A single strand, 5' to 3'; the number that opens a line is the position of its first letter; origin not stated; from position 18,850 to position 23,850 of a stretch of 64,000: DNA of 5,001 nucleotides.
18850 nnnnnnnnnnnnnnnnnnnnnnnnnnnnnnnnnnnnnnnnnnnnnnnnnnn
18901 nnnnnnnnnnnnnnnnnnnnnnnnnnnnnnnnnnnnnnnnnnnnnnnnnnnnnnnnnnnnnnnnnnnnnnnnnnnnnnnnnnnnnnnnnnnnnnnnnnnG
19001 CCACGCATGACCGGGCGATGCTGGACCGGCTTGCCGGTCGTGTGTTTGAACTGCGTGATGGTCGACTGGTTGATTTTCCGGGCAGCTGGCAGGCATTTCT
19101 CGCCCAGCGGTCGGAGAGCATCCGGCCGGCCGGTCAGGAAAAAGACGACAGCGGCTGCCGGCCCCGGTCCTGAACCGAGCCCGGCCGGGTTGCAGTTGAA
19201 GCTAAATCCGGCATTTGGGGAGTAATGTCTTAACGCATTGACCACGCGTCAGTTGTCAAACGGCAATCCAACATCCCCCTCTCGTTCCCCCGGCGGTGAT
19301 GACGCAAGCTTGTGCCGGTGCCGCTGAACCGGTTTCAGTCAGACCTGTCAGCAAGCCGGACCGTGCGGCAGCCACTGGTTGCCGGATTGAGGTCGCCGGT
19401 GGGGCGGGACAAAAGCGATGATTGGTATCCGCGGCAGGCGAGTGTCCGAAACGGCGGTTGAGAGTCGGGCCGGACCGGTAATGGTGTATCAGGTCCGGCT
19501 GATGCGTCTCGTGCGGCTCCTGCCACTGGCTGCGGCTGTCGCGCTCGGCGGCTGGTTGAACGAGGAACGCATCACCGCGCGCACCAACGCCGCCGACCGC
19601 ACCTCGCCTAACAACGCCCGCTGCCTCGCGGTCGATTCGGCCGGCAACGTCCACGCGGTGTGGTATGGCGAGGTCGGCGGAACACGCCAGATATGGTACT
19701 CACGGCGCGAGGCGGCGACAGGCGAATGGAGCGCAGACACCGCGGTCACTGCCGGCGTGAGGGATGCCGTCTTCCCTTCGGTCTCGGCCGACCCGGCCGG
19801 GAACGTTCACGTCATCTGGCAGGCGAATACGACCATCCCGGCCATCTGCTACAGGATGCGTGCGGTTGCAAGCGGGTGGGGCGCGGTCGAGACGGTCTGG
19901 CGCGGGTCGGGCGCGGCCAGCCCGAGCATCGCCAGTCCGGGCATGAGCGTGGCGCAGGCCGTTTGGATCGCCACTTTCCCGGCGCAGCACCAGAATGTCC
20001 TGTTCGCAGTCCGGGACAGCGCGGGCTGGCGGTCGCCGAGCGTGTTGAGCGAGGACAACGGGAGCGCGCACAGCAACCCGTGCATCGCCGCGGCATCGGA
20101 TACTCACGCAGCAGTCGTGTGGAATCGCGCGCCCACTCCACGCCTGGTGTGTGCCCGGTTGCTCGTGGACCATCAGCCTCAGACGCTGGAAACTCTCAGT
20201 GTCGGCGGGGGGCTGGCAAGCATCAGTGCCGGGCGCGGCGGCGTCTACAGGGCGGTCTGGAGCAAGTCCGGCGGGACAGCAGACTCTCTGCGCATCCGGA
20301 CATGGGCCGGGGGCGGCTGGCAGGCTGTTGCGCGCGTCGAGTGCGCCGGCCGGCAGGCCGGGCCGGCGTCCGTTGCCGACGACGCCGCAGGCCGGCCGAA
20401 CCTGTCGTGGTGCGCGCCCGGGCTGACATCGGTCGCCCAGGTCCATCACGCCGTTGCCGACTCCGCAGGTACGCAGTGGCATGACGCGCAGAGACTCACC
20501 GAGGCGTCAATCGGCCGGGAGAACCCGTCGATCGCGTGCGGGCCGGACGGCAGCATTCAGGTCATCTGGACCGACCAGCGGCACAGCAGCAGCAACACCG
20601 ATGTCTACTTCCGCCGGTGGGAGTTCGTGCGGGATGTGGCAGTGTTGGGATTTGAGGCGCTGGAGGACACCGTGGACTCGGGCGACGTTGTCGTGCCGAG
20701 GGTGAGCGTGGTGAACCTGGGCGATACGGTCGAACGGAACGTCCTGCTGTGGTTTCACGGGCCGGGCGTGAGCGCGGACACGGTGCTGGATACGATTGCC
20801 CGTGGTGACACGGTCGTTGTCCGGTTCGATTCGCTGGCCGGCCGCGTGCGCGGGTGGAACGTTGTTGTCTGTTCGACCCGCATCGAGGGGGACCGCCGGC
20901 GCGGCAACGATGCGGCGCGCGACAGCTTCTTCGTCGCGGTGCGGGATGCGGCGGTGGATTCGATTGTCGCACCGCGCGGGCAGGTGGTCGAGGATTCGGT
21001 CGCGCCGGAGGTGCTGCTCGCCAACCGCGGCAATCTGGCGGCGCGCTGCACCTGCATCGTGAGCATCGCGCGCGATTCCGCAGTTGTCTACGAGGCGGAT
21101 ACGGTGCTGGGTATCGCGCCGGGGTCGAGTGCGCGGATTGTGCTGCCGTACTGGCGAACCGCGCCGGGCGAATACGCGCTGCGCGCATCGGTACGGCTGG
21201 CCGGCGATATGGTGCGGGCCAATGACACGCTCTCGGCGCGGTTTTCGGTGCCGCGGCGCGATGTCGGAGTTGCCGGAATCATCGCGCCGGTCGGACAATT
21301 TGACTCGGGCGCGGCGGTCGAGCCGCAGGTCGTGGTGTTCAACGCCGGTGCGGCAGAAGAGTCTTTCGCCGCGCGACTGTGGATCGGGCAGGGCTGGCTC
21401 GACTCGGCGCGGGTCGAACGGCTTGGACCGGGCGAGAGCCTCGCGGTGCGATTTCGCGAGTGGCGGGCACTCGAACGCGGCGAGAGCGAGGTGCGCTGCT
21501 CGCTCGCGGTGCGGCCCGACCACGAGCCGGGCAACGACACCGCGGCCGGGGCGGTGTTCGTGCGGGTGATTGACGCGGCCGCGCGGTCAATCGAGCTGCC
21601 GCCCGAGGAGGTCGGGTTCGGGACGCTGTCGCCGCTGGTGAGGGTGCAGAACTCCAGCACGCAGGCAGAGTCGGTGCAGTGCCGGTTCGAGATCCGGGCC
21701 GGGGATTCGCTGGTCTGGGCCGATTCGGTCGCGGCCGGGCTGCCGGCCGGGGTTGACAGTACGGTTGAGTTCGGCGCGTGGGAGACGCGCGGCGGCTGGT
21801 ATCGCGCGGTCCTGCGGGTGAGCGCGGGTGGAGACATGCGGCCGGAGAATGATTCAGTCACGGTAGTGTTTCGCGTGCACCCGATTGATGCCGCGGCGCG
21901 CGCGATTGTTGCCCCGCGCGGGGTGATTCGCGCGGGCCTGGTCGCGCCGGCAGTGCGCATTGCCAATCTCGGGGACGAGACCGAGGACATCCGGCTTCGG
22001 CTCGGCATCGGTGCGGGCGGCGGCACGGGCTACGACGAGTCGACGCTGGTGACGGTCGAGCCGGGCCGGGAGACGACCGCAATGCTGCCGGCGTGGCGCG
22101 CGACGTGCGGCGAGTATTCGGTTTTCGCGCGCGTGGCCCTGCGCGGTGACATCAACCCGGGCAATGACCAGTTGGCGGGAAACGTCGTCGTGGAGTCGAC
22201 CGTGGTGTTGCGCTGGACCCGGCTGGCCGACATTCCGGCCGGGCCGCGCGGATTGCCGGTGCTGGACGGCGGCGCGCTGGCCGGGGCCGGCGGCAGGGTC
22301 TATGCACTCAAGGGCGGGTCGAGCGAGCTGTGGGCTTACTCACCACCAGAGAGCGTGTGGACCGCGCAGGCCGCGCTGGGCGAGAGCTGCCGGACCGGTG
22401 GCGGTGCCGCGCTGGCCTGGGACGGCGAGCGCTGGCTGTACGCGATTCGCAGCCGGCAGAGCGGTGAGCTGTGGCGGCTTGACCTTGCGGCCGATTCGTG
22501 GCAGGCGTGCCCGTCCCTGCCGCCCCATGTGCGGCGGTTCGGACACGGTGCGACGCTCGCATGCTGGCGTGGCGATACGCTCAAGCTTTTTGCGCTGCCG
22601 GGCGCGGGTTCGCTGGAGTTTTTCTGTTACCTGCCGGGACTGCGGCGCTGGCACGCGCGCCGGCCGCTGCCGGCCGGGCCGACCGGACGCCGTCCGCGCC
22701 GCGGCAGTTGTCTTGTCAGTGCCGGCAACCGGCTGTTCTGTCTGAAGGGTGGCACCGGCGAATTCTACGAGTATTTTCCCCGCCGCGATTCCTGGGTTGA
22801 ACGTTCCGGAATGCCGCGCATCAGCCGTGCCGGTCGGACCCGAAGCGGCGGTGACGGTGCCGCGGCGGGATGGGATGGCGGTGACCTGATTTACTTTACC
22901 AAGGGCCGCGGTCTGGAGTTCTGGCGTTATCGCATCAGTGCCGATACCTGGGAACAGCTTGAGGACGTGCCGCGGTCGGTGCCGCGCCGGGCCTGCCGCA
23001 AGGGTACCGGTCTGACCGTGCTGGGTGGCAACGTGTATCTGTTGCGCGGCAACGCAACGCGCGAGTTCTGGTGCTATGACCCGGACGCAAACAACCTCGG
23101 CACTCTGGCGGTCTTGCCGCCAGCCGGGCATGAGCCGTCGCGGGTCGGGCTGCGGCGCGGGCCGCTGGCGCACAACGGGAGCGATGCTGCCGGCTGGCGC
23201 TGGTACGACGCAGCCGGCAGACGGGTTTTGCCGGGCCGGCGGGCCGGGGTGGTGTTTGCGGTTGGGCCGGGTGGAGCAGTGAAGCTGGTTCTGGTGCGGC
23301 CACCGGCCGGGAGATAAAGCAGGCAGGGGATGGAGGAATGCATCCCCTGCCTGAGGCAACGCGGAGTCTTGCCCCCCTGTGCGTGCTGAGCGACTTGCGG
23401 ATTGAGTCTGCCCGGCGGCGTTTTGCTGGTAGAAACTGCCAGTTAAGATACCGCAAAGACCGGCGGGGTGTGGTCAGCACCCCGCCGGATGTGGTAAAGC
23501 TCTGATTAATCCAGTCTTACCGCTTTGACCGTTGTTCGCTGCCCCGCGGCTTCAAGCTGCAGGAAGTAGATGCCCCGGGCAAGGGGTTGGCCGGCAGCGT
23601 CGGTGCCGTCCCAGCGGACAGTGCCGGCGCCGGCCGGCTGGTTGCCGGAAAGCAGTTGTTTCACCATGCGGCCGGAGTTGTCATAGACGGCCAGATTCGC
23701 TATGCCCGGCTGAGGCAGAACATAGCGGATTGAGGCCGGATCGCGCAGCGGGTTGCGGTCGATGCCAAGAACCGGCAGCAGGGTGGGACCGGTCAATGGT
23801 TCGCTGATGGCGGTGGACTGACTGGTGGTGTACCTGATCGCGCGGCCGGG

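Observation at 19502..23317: A 1272-aa mosaic protein that combines a sialidase-like β-propeller, six CARDB modules and a Kelch-like β-propeller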

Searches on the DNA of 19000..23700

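Call 70: search_rna_families(source=window, start=19000, end=23700, threshold=evalue, max_evalue=1)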
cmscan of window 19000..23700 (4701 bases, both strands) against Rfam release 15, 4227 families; matches with E-value up to 1: 0.
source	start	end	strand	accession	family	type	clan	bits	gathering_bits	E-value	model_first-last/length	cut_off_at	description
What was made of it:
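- Tried and rejected: Regulatory RNA in the 329-bp leader: no Rfam hit (call 70).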
